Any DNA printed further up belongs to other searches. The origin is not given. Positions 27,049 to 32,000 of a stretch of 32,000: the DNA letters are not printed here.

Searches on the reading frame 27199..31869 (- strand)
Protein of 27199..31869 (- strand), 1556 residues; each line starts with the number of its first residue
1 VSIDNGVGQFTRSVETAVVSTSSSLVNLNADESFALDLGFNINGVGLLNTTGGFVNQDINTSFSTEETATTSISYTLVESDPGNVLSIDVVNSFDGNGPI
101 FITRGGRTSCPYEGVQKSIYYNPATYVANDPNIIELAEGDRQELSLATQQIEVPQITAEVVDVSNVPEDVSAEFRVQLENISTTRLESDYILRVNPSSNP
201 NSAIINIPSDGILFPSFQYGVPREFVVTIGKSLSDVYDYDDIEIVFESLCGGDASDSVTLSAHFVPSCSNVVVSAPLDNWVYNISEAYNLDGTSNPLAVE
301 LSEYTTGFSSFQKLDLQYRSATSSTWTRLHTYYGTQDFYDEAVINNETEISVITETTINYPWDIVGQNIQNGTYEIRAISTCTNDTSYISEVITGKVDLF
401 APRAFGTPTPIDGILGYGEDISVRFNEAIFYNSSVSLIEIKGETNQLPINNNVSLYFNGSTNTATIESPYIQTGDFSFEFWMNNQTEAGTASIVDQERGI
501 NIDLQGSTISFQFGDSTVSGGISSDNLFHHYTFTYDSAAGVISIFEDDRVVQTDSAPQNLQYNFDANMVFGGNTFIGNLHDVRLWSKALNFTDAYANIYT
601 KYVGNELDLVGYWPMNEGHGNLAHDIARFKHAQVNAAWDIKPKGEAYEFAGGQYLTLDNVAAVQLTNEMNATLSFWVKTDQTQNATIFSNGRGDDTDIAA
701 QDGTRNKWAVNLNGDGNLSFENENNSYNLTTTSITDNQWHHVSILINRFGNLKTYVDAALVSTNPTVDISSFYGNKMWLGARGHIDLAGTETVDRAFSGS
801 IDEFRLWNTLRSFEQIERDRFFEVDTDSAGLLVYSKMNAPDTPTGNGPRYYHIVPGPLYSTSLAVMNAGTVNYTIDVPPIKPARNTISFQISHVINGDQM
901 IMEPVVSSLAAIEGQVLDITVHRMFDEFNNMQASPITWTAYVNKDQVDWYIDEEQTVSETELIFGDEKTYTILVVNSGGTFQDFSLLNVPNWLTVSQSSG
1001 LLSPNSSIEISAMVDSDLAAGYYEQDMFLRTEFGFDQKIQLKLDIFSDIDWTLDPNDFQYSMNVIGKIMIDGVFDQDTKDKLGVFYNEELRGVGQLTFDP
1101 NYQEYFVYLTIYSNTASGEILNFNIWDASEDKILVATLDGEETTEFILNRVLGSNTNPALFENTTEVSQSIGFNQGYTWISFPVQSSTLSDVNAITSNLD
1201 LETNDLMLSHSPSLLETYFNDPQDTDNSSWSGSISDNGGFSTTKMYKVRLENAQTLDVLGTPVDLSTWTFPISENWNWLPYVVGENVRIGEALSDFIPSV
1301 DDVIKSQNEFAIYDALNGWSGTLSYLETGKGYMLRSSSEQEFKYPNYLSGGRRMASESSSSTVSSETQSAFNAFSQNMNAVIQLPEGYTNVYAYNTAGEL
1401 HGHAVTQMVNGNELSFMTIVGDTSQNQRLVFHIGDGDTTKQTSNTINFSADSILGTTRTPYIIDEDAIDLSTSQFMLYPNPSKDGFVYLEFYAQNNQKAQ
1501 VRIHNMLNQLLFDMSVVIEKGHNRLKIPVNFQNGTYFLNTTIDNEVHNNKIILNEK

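Call 66: search_protein_families(library=pfam, proteins=[window:27199-31869:-], max_evalue=0.0001)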
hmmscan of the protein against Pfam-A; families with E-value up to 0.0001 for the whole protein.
window:27199-31869:- (1556 aa): 4 families
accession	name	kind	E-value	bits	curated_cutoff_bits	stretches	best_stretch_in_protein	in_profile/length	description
PF13385.13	Laminin_G_3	-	1.3e-24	87.5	27.6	2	650-816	2-150/151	Concanavalin A-like lectin/glucanases superfamily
PF02210.31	Laminin_G_2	-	1.2e-07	32.7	22.9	0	683-806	6-123/126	Laminin G domain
PF18962.6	Por_Secre_tail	-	3.6e-07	30.8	27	1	1477-1552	1-74/75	Secretion system C-terminal sorting domain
PF07953.20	Toxin_R_bind_N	-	7.7e-06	26.2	23.8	1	669-775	54-162/191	Clostridium neurotoxin, N-terminal receptor binding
